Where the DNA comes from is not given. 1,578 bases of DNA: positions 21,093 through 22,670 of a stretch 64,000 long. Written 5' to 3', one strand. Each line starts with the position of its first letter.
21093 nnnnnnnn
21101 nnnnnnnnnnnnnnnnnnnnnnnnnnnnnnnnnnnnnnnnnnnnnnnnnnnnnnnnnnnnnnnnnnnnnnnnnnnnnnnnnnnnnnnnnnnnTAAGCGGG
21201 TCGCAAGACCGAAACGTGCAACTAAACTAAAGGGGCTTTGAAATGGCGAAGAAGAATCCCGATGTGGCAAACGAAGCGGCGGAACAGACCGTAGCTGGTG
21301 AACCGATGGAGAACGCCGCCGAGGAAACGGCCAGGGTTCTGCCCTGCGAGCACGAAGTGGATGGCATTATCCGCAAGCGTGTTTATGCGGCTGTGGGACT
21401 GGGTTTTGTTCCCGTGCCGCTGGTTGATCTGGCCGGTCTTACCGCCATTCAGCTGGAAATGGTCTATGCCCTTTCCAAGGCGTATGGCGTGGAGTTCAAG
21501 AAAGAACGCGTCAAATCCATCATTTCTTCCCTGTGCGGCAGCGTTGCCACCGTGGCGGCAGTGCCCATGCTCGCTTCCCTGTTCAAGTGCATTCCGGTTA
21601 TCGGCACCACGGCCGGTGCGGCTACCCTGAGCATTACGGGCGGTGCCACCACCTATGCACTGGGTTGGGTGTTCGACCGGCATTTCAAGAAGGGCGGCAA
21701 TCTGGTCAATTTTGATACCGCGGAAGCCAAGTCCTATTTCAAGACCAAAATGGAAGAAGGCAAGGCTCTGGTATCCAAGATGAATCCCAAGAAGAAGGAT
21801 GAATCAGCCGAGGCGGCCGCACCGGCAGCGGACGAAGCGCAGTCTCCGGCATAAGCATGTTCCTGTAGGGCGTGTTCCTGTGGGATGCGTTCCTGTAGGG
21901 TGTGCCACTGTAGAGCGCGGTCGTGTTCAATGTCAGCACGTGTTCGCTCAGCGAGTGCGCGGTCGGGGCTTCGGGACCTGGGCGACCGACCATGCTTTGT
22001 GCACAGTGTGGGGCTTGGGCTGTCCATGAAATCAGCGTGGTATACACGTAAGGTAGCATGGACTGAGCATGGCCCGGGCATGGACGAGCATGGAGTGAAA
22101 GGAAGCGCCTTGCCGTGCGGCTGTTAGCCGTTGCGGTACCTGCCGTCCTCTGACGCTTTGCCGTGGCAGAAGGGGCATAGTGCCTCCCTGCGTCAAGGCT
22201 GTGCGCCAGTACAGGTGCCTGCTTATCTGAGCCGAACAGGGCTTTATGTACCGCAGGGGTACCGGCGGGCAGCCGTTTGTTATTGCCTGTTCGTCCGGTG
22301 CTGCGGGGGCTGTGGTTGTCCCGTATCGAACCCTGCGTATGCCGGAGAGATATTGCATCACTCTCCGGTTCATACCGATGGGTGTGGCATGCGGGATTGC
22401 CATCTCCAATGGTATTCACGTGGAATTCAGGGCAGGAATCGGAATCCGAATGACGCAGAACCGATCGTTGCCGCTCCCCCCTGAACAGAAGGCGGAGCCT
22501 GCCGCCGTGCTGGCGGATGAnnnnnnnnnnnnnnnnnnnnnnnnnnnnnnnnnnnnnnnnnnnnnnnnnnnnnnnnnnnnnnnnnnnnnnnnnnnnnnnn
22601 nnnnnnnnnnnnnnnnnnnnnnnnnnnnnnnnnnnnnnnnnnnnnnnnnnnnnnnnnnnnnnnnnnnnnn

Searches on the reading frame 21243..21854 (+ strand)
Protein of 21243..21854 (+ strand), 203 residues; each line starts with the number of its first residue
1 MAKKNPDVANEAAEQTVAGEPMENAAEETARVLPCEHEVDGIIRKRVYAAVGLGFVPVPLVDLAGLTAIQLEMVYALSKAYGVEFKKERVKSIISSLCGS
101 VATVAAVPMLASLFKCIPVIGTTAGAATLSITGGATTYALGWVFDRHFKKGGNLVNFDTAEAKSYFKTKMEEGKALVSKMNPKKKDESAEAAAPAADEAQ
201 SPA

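Call 9: search_protein_families(library=pfam, proteins=[window:21243-21854:+])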
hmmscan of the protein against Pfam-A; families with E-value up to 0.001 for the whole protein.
window:21243-21854:+ (203 aa): 1 family
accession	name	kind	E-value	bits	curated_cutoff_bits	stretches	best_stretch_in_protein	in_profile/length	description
PF05128.17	DUF697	-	1.2e-11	45.1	27.7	1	45-151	29-138/162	Domain of unknown function (DUF697)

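Call 10: find_encoding_contigs(protein=window:21243-21854:+, flank=3000, max_places=10)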
Protein window:21243-21854:+ (203 aa): 1 contig read that carries it; 1 place shown.
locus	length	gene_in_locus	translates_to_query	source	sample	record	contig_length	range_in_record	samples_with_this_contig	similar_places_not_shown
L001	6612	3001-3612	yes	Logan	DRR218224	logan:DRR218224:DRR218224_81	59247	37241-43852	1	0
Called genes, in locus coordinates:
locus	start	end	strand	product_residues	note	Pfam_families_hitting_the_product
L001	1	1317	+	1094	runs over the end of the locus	PF00873:ACR_tran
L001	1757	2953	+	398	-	-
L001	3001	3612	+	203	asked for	PF05128:DUF697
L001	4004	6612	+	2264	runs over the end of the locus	-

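Call 16: find_homologous_proteins(query=window:21243-21854:+, max_evalue=1e-20)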
Query window:21243-21854:+ (203 aa): 172 proteins with E <= 1e-20 among 1884 candidates; the best 120 are listed.
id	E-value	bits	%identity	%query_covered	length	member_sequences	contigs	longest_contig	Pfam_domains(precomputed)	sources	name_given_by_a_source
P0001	6.4e-119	412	95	100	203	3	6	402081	PF05128.18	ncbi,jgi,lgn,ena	-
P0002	2.1e-81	290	70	97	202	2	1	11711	PF05128.18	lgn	-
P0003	1.7e-78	281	68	94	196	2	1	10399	PF05128.18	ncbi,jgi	-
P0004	6.5e-76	272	68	92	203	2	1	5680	PF05128.18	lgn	-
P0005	1.7e-75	271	65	100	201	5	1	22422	PF05128.18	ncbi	ncbi:MAG: YcjF family protein [Halodesulfovibrio sp.]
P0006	2.7e-75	270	66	98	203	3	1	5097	PF05128.18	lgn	-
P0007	6.0e-75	269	69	93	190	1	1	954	PF05128.18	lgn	-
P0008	8.4e-75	269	66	97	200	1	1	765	PF05128.18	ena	-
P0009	9.9e-75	268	67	91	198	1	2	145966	PF05128.18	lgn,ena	-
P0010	1.5e-74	268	66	100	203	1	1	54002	PF05128.18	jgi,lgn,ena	-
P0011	2.3e-74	267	67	95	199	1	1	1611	PF05128.18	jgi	jgi:uncharacterized protein (DUF697 family)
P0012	5.3e-74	266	64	100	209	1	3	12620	PF05128.18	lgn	-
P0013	5.9e-74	266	65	95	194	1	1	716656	PF05128.18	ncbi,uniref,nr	ncbi:YcjF family protein [Desulfoplanes formicivorans]|uniref:GTPase n=1 Tax=Desulfoplanes formicivo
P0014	2.0e-73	264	64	98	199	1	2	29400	PF05128.18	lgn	-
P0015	2.7e-73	264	66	91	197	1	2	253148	PF05128.18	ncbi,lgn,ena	-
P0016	4.0e-73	263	64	100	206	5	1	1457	PF05128.18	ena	-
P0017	1.1e-72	262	65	100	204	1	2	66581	PF05128.18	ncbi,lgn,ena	-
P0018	1.2e-72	262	64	98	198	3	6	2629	PF05128.18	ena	-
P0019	1.2e-72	262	65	95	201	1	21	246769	PF05128.18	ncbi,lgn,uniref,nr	ncbi:YcjF family protein [Desulfomicrobium escambiense]|uniref:YcjF family protein n=1 Tax=Desulfomi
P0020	1.4e-72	261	68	91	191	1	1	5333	PF05128.18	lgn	-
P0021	4.1e-72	260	64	95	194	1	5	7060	PF05128.18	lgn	-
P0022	4.7e-72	260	63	98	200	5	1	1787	PF05128.18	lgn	-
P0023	6.8e-72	259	62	100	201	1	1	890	PF05128.18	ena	-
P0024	7.5e-72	259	65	91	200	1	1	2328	PF05128.18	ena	-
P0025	8.2e-72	259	64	98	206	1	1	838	PF05128.18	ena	-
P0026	3.3e-71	257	65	90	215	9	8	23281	PF05128.18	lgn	-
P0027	4.5e-71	256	67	92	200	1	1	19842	PF05128.18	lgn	-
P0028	5.5e-71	256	69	85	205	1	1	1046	PF05128.18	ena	-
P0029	5.6e-71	256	64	97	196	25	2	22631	PF05128.18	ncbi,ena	-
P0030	7.7e-71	256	69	85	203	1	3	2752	PF05128.18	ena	-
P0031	7.9e-71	256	69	85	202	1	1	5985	PF05128.18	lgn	-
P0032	8.1e-71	256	69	85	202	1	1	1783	PF05128.18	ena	-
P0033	8.5e-71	256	62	100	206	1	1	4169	PF05128.18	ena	-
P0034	9.5e-71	255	69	85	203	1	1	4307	PF05128.18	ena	-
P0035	9.6e-71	255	68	85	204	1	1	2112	PF05128.18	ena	-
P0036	9.9e-71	255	62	100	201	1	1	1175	PF05128.18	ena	-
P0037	1.1e-70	255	63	93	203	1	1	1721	PF05128.18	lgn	-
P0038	1.1e-70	255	61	100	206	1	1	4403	PF05128.18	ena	-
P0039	1.2e-70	255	61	100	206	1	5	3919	PF05128.18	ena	-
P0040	1.2e-70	255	62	100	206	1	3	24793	PF05128.18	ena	-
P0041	1.6e-70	255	69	82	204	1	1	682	PF05128.18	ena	-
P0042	1.6e-70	255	68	77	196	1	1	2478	PF05128.18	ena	-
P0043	2.1e-70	254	71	72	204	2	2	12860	PF05128.18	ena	-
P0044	2.3e-70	254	62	98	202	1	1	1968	PF05128.18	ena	-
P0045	2.4e-70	254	70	82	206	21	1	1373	PF05128.18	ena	-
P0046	2.8e-70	254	68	85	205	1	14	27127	PF05128.18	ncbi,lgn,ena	-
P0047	2.9e-70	254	61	100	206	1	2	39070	PF05128.18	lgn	-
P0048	3.0e-70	254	70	83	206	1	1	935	PF05128.18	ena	-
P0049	3.2e-70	254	63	98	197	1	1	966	PF05128.18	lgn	-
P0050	3.3e-70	254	68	85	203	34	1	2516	PF05128.18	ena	-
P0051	3.7e-70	253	61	97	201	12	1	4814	PF05128.18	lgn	-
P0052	3.7e-70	253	69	82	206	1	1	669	PF05128.18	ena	-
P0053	3.7e-70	253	64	98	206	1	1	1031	PF05128.18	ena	-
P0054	3.7e-70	253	70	83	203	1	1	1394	PF05128.18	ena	-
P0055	3.8e-70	253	68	85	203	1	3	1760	PF05128.18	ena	-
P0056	4.1e-70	253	68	85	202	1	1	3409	PF05128.18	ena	-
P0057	4.2e-70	253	61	100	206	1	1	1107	PF05128.18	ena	-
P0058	4.2e-70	253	68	86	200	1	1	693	PF05128.18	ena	-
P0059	4.8e-70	253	66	87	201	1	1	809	PF05128.18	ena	-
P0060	7.2e-70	253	69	82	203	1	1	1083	PF05128.18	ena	-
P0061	8.0e-70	252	72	72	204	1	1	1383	PF05128.18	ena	-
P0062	8.4e-70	252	71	72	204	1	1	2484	PF05128.18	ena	-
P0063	9.3e-70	252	63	97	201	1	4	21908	PF05128.18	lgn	-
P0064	1.0e-69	252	69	83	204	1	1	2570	PF05128.18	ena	-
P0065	1.1e-69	252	69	83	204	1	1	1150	PF05128.18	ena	-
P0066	1.1e-69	252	69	83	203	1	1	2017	PF05128.18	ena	-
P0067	1.2e-69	252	68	83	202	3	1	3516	PF05128.18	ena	-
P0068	1.2e-69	252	69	83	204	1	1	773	PF05128.18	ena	-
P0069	1.3e-69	252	61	98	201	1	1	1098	PF05128.18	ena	-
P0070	1.4e-69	252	68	81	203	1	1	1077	PF05128.18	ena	-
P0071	1.4e-69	252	68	85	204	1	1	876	PF05128.18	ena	-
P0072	1.5e-69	251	62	97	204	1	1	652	PF05128.18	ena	-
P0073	1.8e-69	251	67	84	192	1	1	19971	PF05128.18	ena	-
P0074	1.8e-69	251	61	100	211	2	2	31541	PF05128.18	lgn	-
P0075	2.0e-69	251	64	91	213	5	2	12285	PF05128.18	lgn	-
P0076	2.1e-69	251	61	89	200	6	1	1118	PF05128.18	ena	-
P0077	2.2e-69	251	69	84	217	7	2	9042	PF05128.18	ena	-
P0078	2.4e-69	251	68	81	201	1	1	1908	PF05128.18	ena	-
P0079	2.6e-69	251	63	87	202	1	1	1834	PF05128.18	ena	-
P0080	2.7e-69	251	61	100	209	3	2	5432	PF05128.18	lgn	-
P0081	2.7e-69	251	61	97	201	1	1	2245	PF05128.18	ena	-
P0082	2.7e-69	251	62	97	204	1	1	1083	PF05128.18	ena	-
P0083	3.3e-69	250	66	87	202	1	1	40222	PF05128.18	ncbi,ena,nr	ncbi:MAG: DUF697 domain-containing protein [Deltaproteobacteria bacterium]|nr:DUF697 domain-containi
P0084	3.6e-69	250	66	87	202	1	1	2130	PF05128.18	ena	-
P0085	3.9e-69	250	69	83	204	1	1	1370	PF05128.18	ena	-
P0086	4.1e-69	250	60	97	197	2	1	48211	PF05128.18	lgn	-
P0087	4.2e-69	250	67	85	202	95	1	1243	PF05128.18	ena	-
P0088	4.5e-69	250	71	72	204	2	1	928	PF05128.18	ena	-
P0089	4.8e-69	250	68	85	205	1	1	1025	PF05128.18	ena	-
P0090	5.1e-69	250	69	82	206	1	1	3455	PF05128.18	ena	-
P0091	5.5e-69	250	66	88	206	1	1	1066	PF05128.18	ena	-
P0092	5.7e-69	250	62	97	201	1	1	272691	PF05128.18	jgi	-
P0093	5.7e-69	250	68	84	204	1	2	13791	PF05128.18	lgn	-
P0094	5.8e-69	250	62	98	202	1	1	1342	PF05128.18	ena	-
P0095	6.0e-69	250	67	85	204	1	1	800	PF05128.18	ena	-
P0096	6.4e-69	249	60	100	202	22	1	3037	PF05128.18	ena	-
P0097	6.7e-69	249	67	85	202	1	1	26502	PF05128.18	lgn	-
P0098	7.0e-69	249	70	72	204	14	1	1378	PF05128.18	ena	-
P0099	7.5e-69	249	60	96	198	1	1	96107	PF05128.18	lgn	-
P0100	7.9e-69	249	66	87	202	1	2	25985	PF05128.18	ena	-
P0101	8.6e-69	249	66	87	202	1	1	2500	PF05128.18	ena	-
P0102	8.7e-69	249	67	85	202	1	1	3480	PF05128.18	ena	-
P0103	8.7e-69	249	61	100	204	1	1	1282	PF05128.18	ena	-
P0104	9.2e-69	249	66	88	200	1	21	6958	PF05128.18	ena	-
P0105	9.2e-69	249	61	97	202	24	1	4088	PF05128.18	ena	-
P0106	1.1e-68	249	63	94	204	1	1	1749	PF05128.18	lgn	-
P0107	1.1e-68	249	62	94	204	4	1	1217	PF05128.18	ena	-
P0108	1.1e-68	249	65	84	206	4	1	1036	PF05128.18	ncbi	-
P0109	1.2e-68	249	61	98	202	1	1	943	PF05128.18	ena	-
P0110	1.2e-68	249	66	84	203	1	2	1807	PF05128.18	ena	-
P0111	1.3e-68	248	67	85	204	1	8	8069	PF05128.18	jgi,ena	-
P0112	1.3e-68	248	66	87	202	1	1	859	PF05128.18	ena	-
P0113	1.3e-68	248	68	84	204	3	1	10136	PF05128.18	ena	-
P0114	1.3e-68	248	63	98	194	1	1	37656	PF05128.18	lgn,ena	-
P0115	1.5e-68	248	65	89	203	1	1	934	PF05128.18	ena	-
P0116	1.5e-68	248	62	94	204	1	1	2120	PF05128.18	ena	-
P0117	2.7e-68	247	65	87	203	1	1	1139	PF05128.18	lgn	-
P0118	4.5e-68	247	66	81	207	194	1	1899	PF05128.18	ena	-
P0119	4.6e-68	247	64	92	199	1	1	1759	PF05128.18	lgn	-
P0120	4.8e-68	247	67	81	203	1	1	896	PF05128.18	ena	-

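Call 17: find_encoding_contigs(protein=P0001, flank=4000, max_places=10)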
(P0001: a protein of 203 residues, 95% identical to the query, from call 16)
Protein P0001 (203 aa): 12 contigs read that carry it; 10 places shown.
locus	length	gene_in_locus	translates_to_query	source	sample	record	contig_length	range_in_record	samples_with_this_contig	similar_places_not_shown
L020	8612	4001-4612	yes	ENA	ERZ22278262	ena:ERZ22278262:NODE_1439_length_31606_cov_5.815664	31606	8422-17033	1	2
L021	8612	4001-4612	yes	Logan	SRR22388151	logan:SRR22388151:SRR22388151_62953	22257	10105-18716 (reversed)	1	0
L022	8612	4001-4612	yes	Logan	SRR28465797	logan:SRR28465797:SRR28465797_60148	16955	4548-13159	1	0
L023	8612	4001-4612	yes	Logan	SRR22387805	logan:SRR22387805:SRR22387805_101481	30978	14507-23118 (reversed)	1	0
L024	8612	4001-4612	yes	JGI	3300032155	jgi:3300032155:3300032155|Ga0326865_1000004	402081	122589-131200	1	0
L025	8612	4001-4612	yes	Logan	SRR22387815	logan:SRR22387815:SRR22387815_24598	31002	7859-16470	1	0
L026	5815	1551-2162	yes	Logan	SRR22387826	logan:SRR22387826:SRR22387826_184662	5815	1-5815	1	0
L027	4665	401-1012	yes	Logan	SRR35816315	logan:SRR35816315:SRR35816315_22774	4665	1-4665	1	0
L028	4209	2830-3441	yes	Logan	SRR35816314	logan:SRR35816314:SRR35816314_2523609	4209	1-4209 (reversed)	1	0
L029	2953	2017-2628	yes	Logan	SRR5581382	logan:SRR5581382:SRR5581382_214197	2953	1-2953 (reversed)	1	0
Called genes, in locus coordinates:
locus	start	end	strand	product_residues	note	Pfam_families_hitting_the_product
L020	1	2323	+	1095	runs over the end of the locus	PF00873:ACR_tran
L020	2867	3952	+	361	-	-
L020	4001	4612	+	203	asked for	PF05128:DUF697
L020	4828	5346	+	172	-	-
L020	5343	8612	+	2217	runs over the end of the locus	PF00501:AMP-binding, PF13193:AMP-binding_C, PF00668:Condensation, PF00550:PP-binding, PF00668:Condensation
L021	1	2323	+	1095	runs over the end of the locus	PF00873:ACR_tran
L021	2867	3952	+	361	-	-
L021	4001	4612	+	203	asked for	PF05128:DUF697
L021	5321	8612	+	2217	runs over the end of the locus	PF00501:AMP-binding, PF13193:AMP-binding_C, PF00668:Condensation, PF00550:PP-binding, PF00668:Condensation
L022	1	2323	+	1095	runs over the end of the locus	PF00873:ACR_tran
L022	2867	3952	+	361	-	-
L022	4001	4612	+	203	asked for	PF05128:DUF697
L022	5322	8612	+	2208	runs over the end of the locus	PF00501:AMP-binding, PF13193:AMP-binding_C (weak), PF00668:Condensation, PF00550:PP-binding, PF00668:Condensation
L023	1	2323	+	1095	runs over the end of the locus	PF00873:ACR_tran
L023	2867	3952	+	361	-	-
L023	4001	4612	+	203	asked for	PF05128:DUF697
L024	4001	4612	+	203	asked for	PF05128:DUF697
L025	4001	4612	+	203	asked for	PF05128:DUF697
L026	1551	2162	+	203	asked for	PF05128:DUF697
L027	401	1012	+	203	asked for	PF05128:DUF697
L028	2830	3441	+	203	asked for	PF05128:DUF697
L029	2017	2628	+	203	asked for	PF05128:DUF697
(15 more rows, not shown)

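Call 18: list_cluster_members(proteins=[P0001])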
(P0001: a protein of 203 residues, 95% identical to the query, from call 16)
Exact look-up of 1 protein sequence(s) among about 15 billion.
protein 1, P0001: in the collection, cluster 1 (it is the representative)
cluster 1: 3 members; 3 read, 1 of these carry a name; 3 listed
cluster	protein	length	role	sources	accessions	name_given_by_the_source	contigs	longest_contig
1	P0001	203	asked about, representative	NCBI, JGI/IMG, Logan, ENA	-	-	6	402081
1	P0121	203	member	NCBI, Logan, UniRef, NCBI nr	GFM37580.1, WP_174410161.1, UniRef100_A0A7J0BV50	YcjF family protein [Desulfovibrio psychrotolerans] | GTPase n=1 Tax=Desulfovibrio psychrotolerans TaxID=415242 RepID=A0A7J0BV50_9BACT | DUF697 domain-containing protein [Desulfovibrio psychrotolerans]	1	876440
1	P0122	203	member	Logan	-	-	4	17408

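Call 21: find_encoding_contigs(protein=P0121, flank=4000, max_places=6)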
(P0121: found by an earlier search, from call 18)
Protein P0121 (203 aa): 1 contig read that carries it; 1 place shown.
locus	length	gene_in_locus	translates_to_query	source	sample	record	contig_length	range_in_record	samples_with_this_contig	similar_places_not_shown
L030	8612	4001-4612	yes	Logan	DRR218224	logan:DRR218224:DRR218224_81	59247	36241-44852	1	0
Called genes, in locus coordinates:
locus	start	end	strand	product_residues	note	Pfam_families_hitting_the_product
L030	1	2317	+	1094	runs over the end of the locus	PF00873:ACR_tran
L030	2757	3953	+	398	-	-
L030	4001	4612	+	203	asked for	PF05128:DUF697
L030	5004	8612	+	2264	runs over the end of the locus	-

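Call 22: find_encoding_contigs(protein=P0122, flank=4000, max_places=6)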
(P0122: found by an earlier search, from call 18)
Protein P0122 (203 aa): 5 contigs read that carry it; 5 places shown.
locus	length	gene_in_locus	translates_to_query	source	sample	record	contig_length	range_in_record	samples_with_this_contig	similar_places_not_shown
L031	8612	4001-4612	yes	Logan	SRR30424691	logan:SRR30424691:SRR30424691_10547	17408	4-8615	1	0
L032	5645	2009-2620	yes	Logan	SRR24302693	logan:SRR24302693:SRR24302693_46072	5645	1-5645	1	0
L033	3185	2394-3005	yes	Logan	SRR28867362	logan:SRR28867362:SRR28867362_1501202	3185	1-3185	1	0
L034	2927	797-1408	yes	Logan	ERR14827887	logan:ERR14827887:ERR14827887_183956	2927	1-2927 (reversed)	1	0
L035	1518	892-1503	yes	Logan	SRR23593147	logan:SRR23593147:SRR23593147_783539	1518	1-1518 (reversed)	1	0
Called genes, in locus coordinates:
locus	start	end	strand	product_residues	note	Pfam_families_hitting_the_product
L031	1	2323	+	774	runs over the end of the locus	?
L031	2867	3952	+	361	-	-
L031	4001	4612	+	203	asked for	PF05128:DUF697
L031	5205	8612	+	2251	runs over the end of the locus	PF00501:AMP-binding, PF13193:AMP-binding_C, PF00668:Condensation, PF00550:PP-binding, PF00668:Condensation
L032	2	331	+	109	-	?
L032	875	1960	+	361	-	-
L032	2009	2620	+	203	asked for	PF05128:DUF697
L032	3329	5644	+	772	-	?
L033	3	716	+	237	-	?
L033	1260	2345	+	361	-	-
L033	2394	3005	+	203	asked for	PF05128:DUF697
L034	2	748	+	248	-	?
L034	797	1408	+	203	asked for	PF05128:DUF697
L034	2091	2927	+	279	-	?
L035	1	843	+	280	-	?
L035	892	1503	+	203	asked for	PF05128:DUF697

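Call 26: find_encoding_contigs(protein=P0002, flank=3500, max_places=3)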
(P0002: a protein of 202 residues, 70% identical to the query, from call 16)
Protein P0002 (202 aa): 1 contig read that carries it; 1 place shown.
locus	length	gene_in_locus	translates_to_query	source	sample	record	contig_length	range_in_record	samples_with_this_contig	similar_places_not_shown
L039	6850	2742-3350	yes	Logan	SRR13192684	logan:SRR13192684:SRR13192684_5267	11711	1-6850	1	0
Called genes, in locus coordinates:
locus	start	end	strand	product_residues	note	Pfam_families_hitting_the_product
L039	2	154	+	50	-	?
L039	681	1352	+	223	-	PF22624:AASDHPPT_N, PF01648:ACPS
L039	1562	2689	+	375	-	PF04392:ABC_sub_bind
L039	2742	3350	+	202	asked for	PF05128:DUF697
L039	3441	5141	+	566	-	PF00005:ABC_tran, PF02463:SMC_N (faint), PF13304:AAA_21 (faint)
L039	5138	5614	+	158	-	-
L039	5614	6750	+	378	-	PF01145:Band_7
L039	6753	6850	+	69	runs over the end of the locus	-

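Call 27: find_encoding_contigs(protein=P0003, flank=3500, max_places=3)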
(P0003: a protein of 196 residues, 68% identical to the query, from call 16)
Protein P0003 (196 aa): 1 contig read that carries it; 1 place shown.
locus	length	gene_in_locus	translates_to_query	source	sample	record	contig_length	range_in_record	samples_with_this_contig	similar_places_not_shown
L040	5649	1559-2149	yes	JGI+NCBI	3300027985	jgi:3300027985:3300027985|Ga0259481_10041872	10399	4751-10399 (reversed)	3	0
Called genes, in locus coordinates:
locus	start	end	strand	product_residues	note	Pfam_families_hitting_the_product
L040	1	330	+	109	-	?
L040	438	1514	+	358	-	PF04392:ABC_sub_bind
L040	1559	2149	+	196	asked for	PF05128:DUF697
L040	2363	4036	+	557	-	PF00005:ABC_tran, PF02463:SMC_N (faint), PF13304:AAA_21 (faint)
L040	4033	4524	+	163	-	-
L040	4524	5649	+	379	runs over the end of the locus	PF01145:Band_7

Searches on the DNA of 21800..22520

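Call 33: search_rna_families(source=window, start=21800, end=22520, threshold=evalue, max_evalue=1)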
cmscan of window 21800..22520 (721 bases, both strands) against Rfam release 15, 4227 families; matches with E-value up to 1: 0.
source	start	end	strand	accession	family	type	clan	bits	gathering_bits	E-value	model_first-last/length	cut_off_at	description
